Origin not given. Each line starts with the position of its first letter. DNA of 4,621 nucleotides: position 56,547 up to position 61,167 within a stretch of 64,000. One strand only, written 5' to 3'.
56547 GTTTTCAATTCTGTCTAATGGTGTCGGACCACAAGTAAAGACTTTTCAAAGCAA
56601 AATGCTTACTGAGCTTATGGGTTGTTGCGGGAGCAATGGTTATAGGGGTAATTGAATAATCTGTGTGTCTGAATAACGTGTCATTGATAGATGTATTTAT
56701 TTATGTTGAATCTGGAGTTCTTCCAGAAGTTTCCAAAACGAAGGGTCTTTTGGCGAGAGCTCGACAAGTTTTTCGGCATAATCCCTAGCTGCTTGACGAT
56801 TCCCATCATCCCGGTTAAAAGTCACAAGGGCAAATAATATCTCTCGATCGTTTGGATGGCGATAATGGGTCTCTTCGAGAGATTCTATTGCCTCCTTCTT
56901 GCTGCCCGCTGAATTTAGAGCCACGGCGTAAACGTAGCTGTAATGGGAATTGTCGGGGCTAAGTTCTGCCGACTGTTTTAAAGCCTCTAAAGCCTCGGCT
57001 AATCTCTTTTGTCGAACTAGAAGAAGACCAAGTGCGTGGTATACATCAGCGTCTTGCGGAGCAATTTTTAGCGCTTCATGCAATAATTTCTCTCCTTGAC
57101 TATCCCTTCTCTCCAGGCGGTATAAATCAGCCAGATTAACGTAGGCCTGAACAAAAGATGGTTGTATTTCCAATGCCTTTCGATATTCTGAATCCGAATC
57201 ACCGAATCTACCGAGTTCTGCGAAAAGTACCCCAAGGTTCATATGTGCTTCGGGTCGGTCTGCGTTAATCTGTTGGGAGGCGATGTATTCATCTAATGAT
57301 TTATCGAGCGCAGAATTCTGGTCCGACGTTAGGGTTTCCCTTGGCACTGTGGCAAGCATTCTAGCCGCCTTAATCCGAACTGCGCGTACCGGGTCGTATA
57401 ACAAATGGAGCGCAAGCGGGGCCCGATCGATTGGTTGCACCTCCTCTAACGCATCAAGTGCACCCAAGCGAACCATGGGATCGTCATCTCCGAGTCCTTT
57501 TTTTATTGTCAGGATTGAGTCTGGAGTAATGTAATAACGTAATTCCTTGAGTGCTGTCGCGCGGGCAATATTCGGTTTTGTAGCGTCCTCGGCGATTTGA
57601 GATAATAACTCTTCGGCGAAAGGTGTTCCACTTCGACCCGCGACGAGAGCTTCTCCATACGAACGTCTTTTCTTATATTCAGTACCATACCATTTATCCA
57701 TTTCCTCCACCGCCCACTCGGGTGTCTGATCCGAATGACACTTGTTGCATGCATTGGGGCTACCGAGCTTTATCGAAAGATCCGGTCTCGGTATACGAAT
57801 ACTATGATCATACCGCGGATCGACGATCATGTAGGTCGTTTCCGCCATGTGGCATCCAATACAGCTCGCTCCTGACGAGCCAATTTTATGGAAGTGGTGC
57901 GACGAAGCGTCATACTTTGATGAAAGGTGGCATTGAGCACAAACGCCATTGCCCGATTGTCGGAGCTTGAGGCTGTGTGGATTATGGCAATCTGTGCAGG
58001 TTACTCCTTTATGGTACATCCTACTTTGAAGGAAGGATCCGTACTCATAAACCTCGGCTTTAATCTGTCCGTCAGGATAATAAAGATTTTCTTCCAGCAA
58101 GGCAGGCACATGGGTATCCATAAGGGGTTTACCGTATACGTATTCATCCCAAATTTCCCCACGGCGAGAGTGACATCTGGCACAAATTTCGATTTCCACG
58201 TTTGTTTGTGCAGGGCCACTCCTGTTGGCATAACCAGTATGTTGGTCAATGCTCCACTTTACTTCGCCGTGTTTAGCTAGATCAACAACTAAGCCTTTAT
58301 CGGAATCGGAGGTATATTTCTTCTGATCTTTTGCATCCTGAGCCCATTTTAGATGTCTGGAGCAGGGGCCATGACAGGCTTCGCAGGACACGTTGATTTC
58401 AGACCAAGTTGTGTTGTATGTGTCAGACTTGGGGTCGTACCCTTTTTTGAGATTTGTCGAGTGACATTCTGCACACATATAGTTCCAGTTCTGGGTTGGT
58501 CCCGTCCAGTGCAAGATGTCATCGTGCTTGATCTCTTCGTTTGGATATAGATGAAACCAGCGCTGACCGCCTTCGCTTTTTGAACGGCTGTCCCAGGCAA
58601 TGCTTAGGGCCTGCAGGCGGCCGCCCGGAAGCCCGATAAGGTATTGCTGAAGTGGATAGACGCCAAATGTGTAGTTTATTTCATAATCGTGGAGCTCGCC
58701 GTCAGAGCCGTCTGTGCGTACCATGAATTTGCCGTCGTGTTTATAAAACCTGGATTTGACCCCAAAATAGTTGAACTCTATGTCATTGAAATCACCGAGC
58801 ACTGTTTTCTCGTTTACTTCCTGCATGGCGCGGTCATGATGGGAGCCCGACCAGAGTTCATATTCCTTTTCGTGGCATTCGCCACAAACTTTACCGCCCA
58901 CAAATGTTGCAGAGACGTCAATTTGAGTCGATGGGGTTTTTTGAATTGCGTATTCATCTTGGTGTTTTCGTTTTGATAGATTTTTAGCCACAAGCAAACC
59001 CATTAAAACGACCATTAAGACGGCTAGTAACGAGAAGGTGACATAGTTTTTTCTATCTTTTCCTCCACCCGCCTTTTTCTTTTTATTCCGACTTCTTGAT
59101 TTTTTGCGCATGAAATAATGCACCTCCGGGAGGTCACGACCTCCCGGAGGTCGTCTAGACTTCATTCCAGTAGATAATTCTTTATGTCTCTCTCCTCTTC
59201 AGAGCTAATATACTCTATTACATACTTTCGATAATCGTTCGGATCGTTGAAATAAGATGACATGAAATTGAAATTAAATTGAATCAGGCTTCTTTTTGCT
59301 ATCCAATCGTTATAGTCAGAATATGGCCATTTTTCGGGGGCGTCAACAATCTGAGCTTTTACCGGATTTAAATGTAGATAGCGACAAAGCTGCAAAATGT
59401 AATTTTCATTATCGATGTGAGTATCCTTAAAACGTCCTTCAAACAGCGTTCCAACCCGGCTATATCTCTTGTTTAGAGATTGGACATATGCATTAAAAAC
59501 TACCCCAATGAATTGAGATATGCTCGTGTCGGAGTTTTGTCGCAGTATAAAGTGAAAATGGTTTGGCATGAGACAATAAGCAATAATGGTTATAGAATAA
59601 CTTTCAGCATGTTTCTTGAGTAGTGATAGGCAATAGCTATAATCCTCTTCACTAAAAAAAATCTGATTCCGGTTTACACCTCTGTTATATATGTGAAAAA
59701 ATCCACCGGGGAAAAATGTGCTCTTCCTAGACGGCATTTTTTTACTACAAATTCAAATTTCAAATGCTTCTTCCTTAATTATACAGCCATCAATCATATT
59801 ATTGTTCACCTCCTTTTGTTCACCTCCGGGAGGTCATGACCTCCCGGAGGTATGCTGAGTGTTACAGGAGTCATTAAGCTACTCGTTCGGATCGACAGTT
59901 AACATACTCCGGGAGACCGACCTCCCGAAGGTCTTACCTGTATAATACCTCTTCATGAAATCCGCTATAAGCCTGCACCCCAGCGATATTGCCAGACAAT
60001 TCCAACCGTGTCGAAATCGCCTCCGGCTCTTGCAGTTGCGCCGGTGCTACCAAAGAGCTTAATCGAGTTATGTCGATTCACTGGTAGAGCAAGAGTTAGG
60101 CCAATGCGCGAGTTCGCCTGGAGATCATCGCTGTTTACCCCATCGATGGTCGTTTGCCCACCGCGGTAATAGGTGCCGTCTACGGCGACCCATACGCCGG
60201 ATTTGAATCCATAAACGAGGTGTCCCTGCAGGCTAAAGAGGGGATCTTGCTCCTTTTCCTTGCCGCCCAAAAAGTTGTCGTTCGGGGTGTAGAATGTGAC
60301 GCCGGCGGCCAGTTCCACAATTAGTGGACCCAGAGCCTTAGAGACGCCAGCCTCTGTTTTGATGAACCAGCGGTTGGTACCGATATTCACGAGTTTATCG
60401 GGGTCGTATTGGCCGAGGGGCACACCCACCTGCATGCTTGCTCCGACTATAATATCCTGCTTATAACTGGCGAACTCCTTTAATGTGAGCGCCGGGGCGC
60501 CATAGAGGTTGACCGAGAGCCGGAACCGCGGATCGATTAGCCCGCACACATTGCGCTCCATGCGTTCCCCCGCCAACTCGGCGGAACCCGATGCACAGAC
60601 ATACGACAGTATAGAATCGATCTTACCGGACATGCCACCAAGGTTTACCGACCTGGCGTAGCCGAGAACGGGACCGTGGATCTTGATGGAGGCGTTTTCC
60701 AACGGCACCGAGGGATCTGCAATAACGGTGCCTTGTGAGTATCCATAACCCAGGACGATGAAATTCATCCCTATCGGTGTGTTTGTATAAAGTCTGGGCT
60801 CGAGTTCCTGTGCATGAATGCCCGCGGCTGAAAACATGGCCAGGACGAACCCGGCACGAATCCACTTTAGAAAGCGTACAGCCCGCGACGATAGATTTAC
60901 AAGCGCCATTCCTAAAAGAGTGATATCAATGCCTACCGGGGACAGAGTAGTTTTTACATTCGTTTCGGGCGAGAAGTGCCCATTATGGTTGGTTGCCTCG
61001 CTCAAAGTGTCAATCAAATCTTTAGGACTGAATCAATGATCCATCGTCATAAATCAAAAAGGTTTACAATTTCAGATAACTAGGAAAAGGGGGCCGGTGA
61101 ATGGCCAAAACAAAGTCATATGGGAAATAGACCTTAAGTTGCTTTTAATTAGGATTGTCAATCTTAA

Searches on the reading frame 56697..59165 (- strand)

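Call 94: search_protein_families(library=pfam, max_evalue=0.00001, proteins=[window:56697-59165:-])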
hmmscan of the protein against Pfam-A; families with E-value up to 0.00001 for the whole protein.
window:56697-59165:- (822 aa): 14 families
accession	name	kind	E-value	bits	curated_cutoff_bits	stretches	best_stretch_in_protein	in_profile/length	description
PF07719.23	TPR_2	-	2.6e-17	61.9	27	0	706-739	1-34/34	Tetratricopeptide repeat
PF13181.12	TPR_8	-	6e-17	60.7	25.7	0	706-739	1-34/34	Tetratricopeptide repeat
PF13428.12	TPR_14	-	1.8e-15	56.3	23.5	0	673-713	2-42/44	Tetratricopeptide repeat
PF13414.12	TPR_11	-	8.5e-15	54.6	26.8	0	648-682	4-38/42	TPR repeat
PF13431.12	TPR_17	-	1.4e-13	50.3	24.4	0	661-685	2-25/34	Tetratricopeptide repeat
PF00515.34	TPR_1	-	4.7e-13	48.8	27.8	0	706-739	1-34/34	Tetratricopeptide repeat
PF13432.12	TPR_16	-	8.6e-13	48.9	32.7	1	711-765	2-56/65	Tetratricopeptide repeat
PF14559.12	TPR_19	-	3.6e-12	46.9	25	0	716-776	1-61/68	Tetratricopeptide repeat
PF23914.1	TPR_CcmH_CycH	-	1.6e-10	41.5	42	1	696-807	40-154/158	Cytochrome c-type biogenesis protein H TPR domain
PF13435.11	Cytochrome_C554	-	1.8e-10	42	20.8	0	93-120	1-28/84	Cytochrome c554 and c-prime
PF13424.12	TPR_12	-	3.6e-10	40.3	30.1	1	673-736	4-75/77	Tetratricopeptide repeat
PF14522.11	Cytochrome_C7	-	3.4e-09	36.8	24.8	0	388-478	14-67/67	Cytochrome c7 and related cytochrome c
PF13646.12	HEAT_2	-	7.1e-08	33.1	27.7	1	520-605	3-88/88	HEAT repeats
PF13429.12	TPR_15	-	4.6e-06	26.7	26.2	1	663-798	140-272/280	Tetratricopeptide repeat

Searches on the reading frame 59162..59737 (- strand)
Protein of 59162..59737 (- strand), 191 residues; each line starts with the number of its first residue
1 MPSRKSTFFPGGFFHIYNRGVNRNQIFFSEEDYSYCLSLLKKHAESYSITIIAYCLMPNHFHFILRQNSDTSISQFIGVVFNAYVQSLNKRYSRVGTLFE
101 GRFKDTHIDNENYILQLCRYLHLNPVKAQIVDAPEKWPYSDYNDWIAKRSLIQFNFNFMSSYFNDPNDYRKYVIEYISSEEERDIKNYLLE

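Call 94: search_protein_families(library=pfam, max_evalue=0.00001, proteins=[window:59162-59737:-])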
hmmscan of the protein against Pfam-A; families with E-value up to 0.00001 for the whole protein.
window:59162-59737:- (191 aa): 1 family
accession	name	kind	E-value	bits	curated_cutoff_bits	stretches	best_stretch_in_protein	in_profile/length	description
PF01797.21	Y1_Tnp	-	1.3e-11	45.1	23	1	15-122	8-119/121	Transposase IS200 like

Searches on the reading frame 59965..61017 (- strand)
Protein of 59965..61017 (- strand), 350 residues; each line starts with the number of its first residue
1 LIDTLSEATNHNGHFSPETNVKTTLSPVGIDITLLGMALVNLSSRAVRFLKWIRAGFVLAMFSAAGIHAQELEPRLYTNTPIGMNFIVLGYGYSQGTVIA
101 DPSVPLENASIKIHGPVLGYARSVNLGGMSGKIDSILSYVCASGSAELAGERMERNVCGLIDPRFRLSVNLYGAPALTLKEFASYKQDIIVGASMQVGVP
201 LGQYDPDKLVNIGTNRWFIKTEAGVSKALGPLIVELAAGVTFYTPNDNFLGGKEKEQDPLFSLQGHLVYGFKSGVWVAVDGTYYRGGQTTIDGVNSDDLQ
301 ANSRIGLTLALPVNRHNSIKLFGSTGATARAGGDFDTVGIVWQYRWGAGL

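Call 94: search_protein_families(library=pfam, max_evalue=0.00001, proteins=[window:59965-61017:-])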
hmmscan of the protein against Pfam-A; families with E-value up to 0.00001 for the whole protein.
window:59965-61017:- (350 aa): 1 family
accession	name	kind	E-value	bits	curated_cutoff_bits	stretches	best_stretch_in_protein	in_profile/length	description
PF13557.12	Phenol_MetA_deg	-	7.3e-10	39.7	22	1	191-318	91-216/242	Putative MetA-pathway of phenol degradation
